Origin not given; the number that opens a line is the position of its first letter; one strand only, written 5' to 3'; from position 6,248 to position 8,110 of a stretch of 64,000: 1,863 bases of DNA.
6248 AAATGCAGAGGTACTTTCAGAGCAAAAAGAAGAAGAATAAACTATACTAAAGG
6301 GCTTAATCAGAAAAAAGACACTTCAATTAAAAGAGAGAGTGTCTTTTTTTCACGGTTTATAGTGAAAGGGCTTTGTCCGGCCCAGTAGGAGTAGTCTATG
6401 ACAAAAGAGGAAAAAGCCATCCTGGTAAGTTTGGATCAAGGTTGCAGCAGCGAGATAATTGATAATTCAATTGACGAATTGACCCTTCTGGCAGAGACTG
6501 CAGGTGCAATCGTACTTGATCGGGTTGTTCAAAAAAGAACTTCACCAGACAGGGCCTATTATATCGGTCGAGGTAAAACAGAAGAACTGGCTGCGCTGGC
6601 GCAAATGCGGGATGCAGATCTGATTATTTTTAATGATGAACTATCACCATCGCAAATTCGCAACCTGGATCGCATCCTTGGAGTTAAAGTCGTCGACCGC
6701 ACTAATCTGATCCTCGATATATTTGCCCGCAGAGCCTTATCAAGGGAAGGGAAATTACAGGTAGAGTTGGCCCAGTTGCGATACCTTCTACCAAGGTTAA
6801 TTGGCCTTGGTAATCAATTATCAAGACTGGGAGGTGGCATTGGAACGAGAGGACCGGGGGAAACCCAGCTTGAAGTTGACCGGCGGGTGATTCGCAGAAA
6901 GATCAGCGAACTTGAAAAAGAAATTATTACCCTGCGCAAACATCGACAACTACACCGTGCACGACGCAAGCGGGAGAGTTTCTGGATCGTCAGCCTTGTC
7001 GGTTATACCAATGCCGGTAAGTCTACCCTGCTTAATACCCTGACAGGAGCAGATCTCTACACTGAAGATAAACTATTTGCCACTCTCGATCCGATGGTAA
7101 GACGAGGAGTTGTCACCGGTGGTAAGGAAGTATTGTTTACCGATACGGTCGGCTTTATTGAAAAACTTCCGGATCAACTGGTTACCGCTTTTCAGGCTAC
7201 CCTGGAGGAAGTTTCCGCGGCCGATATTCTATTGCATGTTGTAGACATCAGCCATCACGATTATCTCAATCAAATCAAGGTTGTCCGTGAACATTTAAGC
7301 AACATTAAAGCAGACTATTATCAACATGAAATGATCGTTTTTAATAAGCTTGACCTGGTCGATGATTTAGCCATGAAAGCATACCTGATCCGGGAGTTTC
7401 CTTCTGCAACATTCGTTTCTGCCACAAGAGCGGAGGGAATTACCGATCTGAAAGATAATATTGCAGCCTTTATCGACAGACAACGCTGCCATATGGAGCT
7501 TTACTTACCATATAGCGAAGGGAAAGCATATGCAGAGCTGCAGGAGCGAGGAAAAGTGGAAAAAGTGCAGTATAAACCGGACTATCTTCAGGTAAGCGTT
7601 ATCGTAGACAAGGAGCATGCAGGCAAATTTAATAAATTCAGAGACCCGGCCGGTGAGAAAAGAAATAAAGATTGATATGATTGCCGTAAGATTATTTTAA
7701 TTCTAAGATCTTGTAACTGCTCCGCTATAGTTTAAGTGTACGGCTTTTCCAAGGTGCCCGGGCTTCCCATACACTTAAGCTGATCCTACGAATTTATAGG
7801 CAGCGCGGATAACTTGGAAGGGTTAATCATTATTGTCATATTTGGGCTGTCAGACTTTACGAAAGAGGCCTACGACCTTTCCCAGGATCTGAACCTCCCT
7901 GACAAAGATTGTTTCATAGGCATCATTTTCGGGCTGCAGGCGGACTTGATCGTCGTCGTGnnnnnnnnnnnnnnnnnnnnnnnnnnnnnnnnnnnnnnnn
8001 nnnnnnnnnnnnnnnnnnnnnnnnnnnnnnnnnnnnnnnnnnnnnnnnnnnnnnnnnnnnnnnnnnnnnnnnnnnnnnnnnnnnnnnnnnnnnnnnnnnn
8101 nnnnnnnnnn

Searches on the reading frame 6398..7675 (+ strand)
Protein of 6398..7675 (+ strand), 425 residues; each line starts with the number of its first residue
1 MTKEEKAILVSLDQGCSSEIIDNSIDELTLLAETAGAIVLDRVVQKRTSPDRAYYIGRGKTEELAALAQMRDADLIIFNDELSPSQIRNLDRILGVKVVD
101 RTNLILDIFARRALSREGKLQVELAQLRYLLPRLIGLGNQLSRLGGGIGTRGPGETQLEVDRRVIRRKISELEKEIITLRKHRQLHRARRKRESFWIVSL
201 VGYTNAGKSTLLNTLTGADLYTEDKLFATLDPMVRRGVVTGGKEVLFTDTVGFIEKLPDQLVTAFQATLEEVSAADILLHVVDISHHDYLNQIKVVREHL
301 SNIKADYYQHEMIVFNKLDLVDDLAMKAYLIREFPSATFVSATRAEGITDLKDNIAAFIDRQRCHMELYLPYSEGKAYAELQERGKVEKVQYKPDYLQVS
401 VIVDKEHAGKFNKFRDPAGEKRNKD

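Call 57: find_encoding_contigs(protein=window:6398-7675:+, flank=1200, max_places=10)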
Protein window:6398-7675:+ (425 aa): 10 contigs read that carry it; 7 places shown.
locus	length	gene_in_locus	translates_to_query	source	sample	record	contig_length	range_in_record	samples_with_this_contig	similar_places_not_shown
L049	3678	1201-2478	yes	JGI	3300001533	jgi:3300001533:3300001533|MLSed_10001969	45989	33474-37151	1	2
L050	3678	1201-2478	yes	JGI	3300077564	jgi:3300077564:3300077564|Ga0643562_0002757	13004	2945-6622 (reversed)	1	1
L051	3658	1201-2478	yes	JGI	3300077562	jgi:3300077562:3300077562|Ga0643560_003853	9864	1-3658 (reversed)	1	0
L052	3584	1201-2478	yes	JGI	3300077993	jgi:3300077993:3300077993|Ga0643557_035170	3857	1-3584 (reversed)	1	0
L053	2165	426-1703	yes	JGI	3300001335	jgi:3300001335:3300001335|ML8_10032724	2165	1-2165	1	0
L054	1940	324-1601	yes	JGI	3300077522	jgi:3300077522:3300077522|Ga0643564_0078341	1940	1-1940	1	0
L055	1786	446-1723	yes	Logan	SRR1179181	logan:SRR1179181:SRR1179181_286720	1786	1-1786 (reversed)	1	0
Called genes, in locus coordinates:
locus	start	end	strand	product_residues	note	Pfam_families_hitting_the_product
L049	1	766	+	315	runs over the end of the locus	PF01745:IPT (faint), PF01715:IPPT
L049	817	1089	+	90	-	PF17209:Hfq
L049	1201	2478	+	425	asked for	PF13167:GTP-bdg_N, PF16360:GTP-bdg_M, PF01926:MMR_HSR1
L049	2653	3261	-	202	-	PF01726:LexA_DNA_bind, PF12802:MarR_2 (weak), PF00717:Peptidase_S24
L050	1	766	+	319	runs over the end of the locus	PF01745:IPT (faint), PF01715:IPPT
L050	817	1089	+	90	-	PF17209:Hfq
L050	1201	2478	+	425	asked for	PF13167:GTP-bdg_N, PF16360:GTP-bdg_M, PF01926:MMR_HSR1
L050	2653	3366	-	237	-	PF01726:LexA_DNA_bind, PF12802:MarR_2 (weak), PF00717:Peptidase_S24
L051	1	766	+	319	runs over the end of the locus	PF01745:IPT (faint), PF01715:IPPT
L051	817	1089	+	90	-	PF17209:Hfq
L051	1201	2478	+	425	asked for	PF13167:GTP-bdg_N, PF16360:GTP-bdg_M, PF01926:MMR_HSR1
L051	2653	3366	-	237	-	PF01726:LexA_DNA_bind, PF12802:MarR_2 (weak), PF00717:Peptidase_S24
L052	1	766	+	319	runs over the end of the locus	PF01745:IPT (faint), PF01715:IPPT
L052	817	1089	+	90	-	PF17209:Hfq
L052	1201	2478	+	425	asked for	PF13167:GTP-bdg_N, PF16360:GTP-bdg_M, PF01926:MMR_HSR1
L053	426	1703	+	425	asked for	PF13167:GTP-bdg_N, PF16360:GTP-bdg_M, PF01926:MMR_HSR1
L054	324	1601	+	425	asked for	PF13167:GTP-bdg_N, PF16360:GTP-bdg_M, PF01926:MMR_HSR1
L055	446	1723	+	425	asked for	PF13167:GTP-bdg_N, PF16360:GTP-bdg_M, PF01926:MMR_HSR1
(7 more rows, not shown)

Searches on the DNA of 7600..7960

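Call 20: search_rna_families(source=window, start=7600, end=7960, threshold=evalue, max_evalue=10)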
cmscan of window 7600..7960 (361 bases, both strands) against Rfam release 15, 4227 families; matches with E-value up to 10: 2.
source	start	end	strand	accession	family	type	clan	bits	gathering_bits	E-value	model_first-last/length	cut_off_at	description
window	7645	7686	+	RF01625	ceN28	Gene; snRNA; snoRNA; CD-box;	-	14.9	70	2.4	1-88/88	no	Caenorhabditis snoRNA ceN28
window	7813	7931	-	RF01969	RMST_8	Gene; lncRNA;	-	13.7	80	3.3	1-143/143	no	Rhabdomyosarcoma 2 associated transcript conserved region 8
